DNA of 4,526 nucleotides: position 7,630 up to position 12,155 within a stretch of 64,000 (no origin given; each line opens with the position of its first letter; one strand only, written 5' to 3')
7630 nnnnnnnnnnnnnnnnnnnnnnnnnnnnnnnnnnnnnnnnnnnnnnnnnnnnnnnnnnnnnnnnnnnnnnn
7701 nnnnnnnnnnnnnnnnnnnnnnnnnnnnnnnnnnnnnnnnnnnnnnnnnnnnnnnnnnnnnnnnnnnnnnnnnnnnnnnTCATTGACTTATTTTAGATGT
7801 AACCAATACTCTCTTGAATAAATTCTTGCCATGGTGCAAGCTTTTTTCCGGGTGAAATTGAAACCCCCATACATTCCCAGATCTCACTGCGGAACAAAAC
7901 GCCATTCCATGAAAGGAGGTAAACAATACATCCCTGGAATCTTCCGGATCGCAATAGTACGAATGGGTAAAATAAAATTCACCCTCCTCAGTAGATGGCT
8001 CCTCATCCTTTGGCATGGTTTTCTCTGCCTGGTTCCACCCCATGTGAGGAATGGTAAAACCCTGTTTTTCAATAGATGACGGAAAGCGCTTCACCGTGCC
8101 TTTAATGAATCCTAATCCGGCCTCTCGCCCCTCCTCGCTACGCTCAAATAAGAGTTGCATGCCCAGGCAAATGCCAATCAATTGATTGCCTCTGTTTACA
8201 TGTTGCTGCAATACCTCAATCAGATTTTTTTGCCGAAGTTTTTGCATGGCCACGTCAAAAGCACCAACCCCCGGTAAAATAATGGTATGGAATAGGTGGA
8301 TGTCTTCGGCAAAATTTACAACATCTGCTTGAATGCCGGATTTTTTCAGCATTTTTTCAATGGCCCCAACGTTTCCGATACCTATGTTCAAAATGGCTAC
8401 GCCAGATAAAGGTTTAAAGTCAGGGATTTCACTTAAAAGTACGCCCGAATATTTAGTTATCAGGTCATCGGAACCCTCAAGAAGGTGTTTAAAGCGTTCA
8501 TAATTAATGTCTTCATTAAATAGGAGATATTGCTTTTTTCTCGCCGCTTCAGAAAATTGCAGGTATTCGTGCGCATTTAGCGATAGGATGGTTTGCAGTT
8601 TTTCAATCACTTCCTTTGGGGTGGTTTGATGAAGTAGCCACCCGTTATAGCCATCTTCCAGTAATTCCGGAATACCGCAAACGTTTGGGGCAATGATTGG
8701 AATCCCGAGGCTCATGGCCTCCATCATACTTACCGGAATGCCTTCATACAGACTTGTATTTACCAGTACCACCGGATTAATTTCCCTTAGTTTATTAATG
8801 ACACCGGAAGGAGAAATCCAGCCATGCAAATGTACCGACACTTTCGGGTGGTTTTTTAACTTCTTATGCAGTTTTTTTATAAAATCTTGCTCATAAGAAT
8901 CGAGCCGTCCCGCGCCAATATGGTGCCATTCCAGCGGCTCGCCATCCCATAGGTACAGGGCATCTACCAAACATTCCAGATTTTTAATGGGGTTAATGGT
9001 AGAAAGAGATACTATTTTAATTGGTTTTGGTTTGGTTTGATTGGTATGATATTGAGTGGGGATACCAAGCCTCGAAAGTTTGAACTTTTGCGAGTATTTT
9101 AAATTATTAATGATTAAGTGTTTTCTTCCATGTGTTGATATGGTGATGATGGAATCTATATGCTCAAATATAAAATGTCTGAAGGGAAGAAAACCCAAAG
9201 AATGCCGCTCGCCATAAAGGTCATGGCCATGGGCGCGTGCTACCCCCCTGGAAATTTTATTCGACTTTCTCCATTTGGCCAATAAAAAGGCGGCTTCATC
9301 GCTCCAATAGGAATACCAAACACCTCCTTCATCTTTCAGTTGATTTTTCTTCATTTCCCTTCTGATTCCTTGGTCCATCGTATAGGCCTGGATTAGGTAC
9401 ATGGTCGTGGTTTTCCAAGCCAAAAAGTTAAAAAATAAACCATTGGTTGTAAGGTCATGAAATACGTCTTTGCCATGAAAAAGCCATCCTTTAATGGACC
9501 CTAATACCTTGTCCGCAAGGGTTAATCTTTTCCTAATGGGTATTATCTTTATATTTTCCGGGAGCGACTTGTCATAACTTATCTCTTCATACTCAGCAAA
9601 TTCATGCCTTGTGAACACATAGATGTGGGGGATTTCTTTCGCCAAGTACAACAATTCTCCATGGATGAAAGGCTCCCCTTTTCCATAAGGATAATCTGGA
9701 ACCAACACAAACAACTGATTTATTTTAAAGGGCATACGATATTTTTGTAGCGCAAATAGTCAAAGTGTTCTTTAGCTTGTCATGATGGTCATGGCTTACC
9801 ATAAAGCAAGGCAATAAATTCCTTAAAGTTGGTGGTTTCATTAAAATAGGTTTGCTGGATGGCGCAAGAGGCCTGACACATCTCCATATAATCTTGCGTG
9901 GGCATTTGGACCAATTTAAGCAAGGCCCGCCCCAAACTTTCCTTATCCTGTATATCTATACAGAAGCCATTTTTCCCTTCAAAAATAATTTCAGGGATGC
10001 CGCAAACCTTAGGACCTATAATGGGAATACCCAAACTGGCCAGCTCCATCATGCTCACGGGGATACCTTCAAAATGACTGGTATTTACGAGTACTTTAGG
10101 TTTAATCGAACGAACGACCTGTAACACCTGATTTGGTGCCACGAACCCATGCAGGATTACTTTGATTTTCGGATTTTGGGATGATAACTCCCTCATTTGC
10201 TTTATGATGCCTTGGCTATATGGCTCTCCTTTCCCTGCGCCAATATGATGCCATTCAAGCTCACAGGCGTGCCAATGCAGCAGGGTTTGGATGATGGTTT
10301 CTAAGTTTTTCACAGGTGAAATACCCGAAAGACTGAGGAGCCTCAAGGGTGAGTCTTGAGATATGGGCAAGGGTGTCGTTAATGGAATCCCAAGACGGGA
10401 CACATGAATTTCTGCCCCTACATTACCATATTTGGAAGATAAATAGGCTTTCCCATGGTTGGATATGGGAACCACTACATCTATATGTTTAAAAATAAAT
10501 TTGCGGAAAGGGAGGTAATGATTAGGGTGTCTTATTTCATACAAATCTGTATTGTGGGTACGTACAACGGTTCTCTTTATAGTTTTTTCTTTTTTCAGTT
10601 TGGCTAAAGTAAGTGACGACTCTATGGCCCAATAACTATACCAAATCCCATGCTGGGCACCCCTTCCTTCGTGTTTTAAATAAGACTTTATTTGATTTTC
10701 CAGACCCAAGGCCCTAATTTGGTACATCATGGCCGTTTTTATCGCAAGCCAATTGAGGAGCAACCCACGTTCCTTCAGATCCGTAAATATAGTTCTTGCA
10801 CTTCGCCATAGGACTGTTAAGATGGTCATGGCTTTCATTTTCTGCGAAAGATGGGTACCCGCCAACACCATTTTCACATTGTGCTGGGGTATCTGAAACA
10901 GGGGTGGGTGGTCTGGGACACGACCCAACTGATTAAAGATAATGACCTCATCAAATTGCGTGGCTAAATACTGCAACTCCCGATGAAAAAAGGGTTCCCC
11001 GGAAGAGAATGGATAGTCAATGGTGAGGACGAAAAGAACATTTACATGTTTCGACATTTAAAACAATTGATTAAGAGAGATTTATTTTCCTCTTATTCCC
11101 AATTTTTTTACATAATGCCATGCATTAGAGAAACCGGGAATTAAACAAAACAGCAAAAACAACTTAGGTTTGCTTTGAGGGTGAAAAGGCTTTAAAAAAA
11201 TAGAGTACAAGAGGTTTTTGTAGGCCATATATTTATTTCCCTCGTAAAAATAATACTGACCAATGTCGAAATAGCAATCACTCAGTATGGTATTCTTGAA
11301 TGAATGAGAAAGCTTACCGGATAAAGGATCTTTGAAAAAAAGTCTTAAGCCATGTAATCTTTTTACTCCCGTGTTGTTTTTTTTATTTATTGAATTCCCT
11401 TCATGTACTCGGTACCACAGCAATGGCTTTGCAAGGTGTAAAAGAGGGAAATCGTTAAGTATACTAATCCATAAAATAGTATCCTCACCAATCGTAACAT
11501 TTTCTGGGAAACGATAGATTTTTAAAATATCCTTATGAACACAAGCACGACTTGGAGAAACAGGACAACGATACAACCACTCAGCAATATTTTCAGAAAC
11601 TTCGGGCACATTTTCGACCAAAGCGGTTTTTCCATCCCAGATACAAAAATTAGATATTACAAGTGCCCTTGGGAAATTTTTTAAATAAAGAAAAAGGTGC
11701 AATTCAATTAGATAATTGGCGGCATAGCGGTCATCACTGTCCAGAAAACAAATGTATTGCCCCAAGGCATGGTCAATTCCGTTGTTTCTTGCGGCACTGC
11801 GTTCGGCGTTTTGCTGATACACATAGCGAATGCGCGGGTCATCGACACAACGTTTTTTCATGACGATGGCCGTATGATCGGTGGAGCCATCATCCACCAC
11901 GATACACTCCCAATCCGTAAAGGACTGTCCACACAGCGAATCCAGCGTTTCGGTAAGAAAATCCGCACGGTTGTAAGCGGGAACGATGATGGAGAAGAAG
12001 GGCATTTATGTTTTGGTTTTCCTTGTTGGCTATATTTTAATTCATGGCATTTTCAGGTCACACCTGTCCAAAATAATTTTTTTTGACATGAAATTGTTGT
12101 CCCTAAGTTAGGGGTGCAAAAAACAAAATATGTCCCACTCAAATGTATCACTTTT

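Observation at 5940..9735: Acetamidino-sugar (WbuXYZ-type) module in which the HisH glutaminase is fused to a GT4 glycosyltransferase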

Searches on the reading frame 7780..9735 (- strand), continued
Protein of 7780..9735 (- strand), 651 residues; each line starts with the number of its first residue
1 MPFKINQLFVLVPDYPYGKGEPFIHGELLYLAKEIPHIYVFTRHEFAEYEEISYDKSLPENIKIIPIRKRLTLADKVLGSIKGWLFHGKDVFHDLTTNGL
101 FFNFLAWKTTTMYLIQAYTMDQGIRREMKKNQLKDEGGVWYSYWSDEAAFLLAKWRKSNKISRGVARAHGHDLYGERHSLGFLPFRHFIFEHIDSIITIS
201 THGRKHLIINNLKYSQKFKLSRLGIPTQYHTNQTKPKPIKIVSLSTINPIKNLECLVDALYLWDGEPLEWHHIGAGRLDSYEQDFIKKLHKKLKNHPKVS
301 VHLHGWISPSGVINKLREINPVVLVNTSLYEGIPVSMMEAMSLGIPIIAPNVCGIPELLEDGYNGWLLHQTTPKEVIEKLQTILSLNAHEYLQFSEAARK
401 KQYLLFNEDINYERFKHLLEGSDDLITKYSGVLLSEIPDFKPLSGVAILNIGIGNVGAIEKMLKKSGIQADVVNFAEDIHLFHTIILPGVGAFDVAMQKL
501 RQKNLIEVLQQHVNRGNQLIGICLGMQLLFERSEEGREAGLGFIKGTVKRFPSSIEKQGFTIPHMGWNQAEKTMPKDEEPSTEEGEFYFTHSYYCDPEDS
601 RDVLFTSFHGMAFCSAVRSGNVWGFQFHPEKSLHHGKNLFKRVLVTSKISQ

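Call 80: find_encoding_contigs(protein=P0011, flank=10000, max_places=1)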
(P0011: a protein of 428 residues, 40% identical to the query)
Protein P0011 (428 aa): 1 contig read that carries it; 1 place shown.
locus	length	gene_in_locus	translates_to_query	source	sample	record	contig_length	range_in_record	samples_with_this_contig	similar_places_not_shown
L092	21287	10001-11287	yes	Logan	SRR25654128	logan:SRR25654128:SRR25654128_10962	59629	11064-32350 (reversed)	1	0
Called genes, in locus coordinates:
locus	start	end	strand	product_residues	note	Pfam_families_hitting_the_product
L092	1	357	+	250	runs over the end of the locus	PF05050:Methyltransf_21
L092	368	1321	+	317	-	PF01073:3Beta_HSD, PF01370:Epimerase, PF02719:Polysacc_synt_2 (weak), PF04321:RmlD_sub_bind, PF05368:NmrA (faint), PF16363:GDP_Man_Dehyd, PF13460:NAD_binding_10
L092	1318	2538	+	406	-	PF13439:Glyco_transf_4, PF13579:Glyco_trans_4_4 (faint), PF00534:Glycos_transf_1, PF13692:Glyco_trans_1_4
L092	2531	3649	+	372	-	PF00534:Glycos_transf_1, PF13692:Glyco_trans_1_4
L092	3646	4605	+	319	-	PF00535:Glycos_transf_2, PF13641:Glyco_tranf_2_3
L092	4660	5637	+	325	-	PF00535:Glycos_transf_2, PF13641:Glyco_tranf_2_3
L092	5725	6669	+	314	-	PF00535:Glycos_transf_2, PF10111:Glyco_tranf_2_2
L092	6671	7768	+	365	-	PF04577:Glyco_transf_61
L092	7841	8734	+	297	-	PF00535:Glycos_transf_2, PF10111:Glyco_tranf_2_2, PF13641:Glyco_tranf_2_3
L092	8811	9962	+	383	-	PF13439:Glyco_transf_4, PF13579:Glyco_trans_4_4 (weak), PF00534:Glycos_transf_1, PF13692:Glyco_trans_1_4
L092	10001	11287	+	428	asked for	PF00534:Glycos_transf_1, PF13692:Glyco_trans_1_4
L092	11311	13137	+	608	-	PF13522:GATase_6, PF13537:GATase_7, PF00733:Asn_synthase, PF02540:NAD_synthase (weak)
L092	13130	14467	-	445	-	-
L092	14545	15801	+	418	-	PF13439:Glyco_transf_4, PF00534:Glycos_transf_1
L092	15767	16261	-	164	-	PF02590:SPOUT_MTase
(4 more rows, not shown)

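Call 81: find_encoding_contigs(protein=P0019, flank=10000, max_places=1)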
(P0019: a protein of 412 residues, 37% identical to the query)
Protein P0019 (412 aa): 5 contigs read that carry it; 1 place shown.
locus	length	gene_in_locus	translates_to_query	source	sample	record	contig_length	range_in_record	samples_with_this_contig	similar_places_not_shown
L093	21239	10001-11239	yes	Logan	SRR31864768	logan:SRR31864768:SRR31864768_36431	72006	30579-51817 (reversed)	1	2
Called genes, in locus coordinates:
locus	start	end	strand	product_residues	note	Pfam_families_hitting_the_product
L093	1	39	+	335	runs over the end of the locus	PF00535:Glycos_transf_2, PF13641:Glyco_tranf_2_3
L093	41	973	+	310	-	-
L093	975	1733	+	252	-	PF18922:DUF5672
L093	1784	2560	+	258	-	PF00535:Glycos_transf_2, PF10111:Glyco_tranf_2_2 (weak), PF13641:Glyco_tranf_2_3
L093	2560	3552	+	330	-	PF00535:Glycos_transf_2, PF10111:Glyco_tranf_2_2, PF13641:Glyco_tranf_2_3 (weak)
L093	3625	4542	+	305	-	PF00535:Glycos_transf_2, PF10111:Glyco_tranf_2_2, PF13641:Glyco_tranf_2_3 (weak)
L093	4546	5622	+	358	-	PF04577:Glyco_transf_61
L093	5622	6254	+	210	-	PF02585:PIG-L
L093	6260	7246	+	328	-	PF13469:Sulfotransfer_3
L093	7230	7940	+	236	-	PF08889:WbqC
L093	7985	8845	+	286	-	PF00535:Glycos_transf_2, PF10111:Glyco_tranf_2_2, PF13641:Glyco_tranf_2_3 (weak)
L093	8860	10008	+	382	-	PF13439:Glyco_transf_4, PF13579:Glyco_trans_4_4 (weak), PF20706:GT4-conflict (weak), PF00534:Glycos_transf_1, PF13692:Glyco_trans_1_4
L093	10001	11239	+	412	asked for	PF00534:Glycos_transf_1, PF13692:Glyco_trans_1_4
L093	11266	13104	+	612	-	PF13522:GATase_6, PF13537:GATase_7, PF00733:Asn_synthase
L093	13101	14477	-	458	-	-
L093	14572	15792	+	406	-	PF13439:Glyco_transf_4, PF00534:Glycos_transf_1, PF13692:Glyco_trans_1_4 (weak)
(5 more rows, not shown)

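Call 82: find_encoding_contigs(protein=P0013, flank=10000, max_places=1)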
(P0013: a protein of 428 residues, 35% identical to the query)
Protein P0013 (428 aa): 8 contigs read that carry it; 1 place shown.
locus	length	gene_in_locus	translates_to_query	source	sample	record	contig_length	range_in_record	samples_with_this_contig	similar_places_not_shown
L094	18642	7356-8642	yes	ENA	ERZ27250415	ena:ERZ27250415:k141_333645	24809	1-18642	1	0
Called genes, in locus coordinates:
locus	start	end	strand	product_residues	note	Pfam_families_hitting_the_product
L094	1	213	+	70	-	?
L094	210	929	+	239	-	PF08889:WbqC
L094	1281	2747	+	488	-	PF03062:MBOAT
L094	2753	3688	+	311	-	PF07611:DUF1574 (faint)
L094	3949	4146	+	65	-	-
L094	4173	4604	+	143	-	PF04577:Glyco_transf_61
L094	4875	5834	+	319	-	PF00535:Glycos_transf_2, PF10111:Glyco_tranf_2_2, PF13641:Glyco_tranf_2_3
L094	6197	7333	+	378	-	PF13439:Glyco_transf_4, PF20706:GT4-conflict (weak), PF00534:Glycos_transf_1, PF13692:Glyco_trans_1_4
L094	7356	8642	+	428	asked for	PF00534:Glycos_transf_1, PF13692:Glyco_trans_1_4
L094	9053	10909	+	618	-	PF13522:GATase_6, PF13537:GATase_7, PF00733:Asn_synthase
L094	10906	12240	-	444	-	-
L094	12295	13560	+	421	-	PF13439:Glyco_transf_4, PF13579:Glyco_trans_4_4 (weak), PF00534:Glycos_transf_1, PF13692:Glyco_trans_1_4 (weak)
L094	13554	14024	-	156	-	PF02590:SPOUT_MTase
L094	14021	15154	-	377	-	PF00534:Glycos_transf_1, PF13692:Glyco_trans_1_4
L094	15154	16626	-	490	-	-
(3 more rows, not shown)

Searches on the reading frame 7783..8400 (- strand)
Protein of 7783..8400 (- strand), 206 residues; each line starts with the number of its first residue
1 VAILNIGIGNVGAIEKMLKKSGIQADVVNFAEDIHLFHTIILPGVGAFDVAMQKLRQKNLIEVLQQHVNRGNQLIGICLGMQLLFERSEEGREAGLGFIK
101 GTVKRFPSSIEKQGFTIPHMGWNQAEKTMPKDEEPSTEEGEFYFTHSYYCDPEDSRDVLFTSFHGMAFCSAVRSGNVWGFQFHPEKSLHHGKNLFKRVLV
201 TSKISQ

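Call 79: search_solved_structures(query=window:7783-8400:-, max_evalue=1e-25, show_alignments=2)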
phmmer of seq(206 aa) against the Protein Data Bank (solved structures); distinct sequences matched with E-value up to 1e-25: 5.
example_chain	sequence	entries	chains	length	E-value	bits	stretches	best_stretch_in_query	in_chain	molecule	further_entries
1gpw_B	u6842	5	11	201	1.9e-33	119.3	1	2-201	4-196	AMIDOTRANSFERASE HISH | IMIDAZOLE GLYCEROL PHOSPHATE SYNTHASE SUBUNIT HISH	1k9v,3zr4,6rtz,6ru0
1kxj_A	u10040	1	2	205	2e-33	119.2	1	2-201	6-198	Amidotransferase hisH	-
7ac8_B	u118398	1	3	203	3.5e-32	115.1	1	2-201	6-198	Imidazole glycerol phosphate synthase subunit HisH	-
6ymu_B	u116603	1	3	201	4.7e-32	114.7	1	2-201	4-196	Imidazole glycerol phosphate synthase subunit HisH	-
2wjz_B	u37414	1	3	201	2.2e-31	112.5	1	2-201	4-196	IMIDAZOLE GLYCEROL PHOSPHATE SYNTHASE SUBUNIT HISH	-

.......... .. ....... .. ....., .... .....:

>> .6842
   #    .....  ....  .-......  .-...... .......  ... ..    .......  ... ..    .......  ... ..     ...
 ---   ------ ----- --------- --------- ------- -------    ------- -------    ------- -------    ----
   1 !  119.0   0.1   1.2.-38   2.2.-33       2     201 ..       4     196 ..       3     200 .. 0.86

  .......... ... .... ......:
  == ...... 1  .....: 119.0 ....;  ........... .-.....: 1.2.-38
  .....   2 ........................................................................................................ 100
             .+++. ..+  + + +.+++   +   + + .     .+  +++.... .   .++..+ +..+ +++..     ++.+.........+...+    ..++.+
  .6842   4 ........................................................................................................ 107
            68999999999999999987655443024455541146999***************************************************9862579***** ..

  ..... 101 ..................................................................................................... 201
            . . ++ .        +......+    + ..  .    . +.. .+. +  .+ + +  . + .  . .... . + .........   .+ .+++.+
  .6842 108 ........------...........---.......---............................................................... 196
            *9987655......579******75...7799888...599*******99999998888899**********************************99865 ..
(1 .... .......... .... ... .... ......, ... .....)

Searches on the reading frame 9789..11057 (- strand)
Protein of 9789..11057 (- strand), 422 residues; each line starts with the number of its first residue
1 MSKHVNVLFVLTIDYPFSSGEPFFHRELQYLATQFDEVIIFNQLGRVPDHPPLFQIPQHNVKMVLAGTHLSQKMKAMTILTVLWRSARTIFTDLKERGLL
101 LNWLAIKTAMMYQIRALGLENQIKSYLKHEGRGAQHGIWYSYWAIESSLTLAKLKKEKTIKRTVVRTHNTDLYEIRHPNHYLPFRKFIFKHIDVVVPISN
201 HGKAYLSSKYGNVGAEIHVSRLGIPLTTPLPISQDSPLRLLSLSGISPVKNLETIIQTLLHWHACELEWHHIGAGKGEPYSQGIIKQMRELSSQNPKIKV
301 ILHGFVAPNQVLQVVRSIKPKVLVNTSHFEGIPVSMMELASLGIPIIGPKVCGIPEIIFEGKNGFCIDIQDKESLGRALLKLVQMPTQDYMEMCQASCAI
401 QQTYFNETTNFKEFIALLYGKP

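Call 7: search_protein_families(library=pfam, proteins=[window:9789-11057:-], max_evalue=0.01)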
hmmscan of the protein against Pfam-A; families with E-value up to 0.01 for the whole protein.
window:9789-11057:- (422 aa): 3 families
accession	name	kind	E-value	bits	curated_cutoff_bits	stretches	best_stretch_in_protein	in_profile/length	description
PF13692.12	Glyco_trans_1_4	-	1.4e-14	55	27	1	240-384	4-141/142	Glycosyl transferases group 1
PF00534.26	Glycos_transf_1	-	1.5e-14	54.3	26.4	1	237-388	15-160/172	Glycosyl transferases group 1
PF13439.12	Glyco_transf_4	-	0.0013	19.3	28.5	0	151-226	88-168/170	Glycosyltransferase Family 4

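Call 8: search_protein_families(library=ncbifam, proteins=[window:9789-11057:-], max_evalue=0.01)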
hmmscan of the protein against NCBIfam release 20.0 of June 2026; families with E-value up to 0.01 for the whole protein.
window:9789-11057:- (422 aa): 20 families
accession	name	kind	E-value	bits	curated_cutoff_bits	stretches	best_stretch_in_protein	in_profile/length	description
TIGR04005.1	wcaL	equivalog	8.7e-17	61.1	537.6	1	148-418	130-403/406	colanic acid biosynthesis glycosyltransferase WcaL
NF041876.1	EPS_EpsE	equivalog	2.9e-16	59.7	400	1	229-399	206-374/389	exopolysaccharide biosynthesis GT4 family glycosyltransferase EpsE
NF038229.1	Glyco4_Geo_Pelo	equivalog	1.2e-12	47.5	400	1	140-387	60-303/338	GPMC system family 4 glycosyltransferase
NF007396.0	PRK09922.1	equivalog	5.9e-11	41.8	385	1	249-406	196-349/361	lipopolysaccharide 1,6-galactosyltransferase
TIGR03088.1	stp2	hypoth_equivalog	5e-10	39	409.05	1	229-404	186-357/374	TIGR03088 family PEP-CTERM/XrtA system glycosyltransferase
TIGR03999.1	thiol_BshA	equivalog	5.7e-10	38.7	273.7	1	242-415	204-367/375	N-acetyl-alpha-D-glucosaminyl L-malate synthase BshA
NF047880.1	glyco_SdgA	exception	1.9e-08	33.3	800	1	239-412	317-482/488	serine-aspartate repeat adhesin O-glycosyltransferase SdgA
NF041010.1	glycosy_Agl16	equivalog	1.2e-07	30.9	575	1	140-395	86-328/352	glycosylation protein Agl16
NF046085.1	XrtY_assoc_Gly1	equivalog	2.7e-06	26.5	400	1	233-417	205-380/387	XrtY-associated glycosyltransferase XYAG1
NF047881.1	glyco_SdgB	exception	3.8e-06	25.8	800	1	233-408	317-484/496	serine-aspartate repeat adhesin O-glycosyltransferase SdgB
TIGR02472.1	sucr_P_syn_N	equivalog_domain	4.9e-06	25.6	576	1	320-406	341-426/439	sucrose-phosphate synthase, putative, glycosyltransferase domain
NF047684.1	TeichurnBiosyTuaC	equivalog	2.3e-05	23.5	550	1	293-404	264-373/391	teichuronic acid biosynthesis protein TuaC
NF038295.1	EPS_HpsP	equivalog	3.4e-05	23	550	1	230-404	201-371/388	hormogonium polysaccharide biosynthesis glycosyltransferase HpsP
TIGR02468.1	sucrsPsyn_pln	equivalog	3.4e-05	21.8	1143.95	1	322-384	574-636/1051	sucrose-phosphate synthase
TIGR04348.1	TIGR04348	equivalog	0.00015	20.9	300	1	238-416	138-306/310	selenoneine biosynthesis selenosugar synthase SenB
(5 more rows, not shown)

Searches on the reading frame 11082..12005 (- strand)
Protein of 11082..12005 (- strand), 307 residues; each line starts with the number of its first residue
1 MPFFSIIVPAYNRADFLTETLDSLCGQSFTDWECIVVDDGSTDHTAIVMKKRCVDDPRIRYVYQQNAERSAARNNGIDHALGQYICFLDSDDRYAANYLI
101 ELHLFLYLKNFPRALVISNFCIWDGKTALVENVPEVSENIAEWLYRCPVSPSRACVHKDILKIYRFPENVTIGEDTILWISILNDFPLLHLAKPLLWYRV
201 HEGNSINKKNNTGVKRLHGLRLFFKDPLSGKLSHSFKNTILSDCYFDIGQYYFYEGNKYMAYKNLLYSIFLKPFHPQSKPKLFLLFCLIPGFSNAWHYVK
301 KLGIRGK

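Call 7: search_protein_families(library=pfam, proteins=[window:11082-12005:-], max_evalue=0.01)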
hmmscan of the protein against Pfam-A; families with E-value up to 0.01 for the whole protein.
window:11082-12005:- (307 aa): 3 families
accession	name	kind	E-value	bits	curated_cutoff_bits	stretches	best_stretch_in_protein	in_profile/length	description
PF00535.33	Glycos_transf_2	-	3.4e-31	108.9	23.3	1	5-101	1-98/168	Glycosyl transferase family 2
PF10111.15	Glyco_tranf_2_2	-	3.5e-09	37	27.3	1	6-98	2-98/276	Glycosyltransferase like family 2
PF13641.12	Glyco_tranf_2_3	-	1.5e-08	35.4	27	1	4-101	3-106/230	Glycosyltransferase like family 2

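Call 8: search_protein_families(library=ncbifam, proteins=[window:11082-12005:-], max_evalue=0.01)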
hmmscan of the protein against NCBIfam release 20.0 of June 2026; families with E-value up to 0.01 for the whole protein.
window:11082-12005:- (307 aa): 27 families (the best 25 are shown)
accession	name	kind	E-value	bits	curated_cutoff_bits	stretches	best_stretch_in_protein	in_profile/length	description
NF047683.1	TeichurnBiosyTuaG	equivalog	4.7e-26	91.9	400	1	2-202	6-207/252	teichuronic acid biosynthesis protein TuaG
NF050050.1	ProtGlycPglI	equivalog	6e-26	91.5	500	1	1-101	1-103/306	GalNAc(5)-diNAcBac-PP-undecaprenol beta-1,3-glucosyltransferase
NF007482.0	PRK10073.1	equivalog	5.4e-24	84.8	423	1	4-96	8-100/334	glycosyltransferase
NF041875.1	EPS_EpsD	equivalog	2.3e-21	76.5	370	1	5-107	2-104/325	exopolysaccharide biosynthesis glycosyltransferase EpsD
TIGR03937.1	PgaC_IcaA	equivalog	5.2e-17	61.9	422.3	1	2-101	45-148/407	poly-beta-1,6-N-acetyl-D-glucosamine synthase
NF007453.0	PRK10018.1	equivalog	2e-15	57.2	382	1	2-100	6-105/280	colanic acid biosynthesis glycosyltransferase WcaA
NF038302.1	EPS_HpsE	equivalog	3.3e-15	55.8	300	1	4-105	3-110/307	hormogonium polysaccharide biosynthesis glycosyltransferase HpsE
TIGR04017.1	WcaA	equivalog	3.8e-15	56.2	495.75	1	2-100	5-104/279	colanic acid biosynthesis glycosyltransferase WcaA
NF053739.1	GlytfEpsEBac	equivalog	2.2e-14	53.1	450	1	3-107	2-108/265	glycosyltransferase EpsE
NF038299.1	EPS_HpsN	equivalog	5.9e-13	48.5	425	1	3-101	2-101/317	hormogonium polysaccharide biosynthesis glycosyltransferase HpsN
TIGR04283.1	glyco_like_mftF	equivalog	6.9e-13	48.7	182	1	5-103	2-94/221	TIGR04283 family arsenosugar biosynthesis glycosyltransferase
TIGR03965.1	mycofact_glyco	equivalog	3.5e-12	45.9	280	1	5-100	77-173/467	mycofactocin biosynthesis glycosyltransferase MftF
NF047588.1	GlcsyltransPgfSStrep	equivalog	2.3e-09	36.9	500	1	5-102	4-105/308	glycosyltransferase PgfS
TIGR04242.1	nodulat_NodC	equivalog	1.5e-08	34.1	550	1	2-99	48-149/395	chitooligosaccharide synthase NodC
TIGR03111.1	glyc2_xrt_Gpos1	hypoth_equivalog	1.1e-07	31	363.95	1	2-97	49-147/439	TIGR03111 family XrtG-associated glycosyltransferase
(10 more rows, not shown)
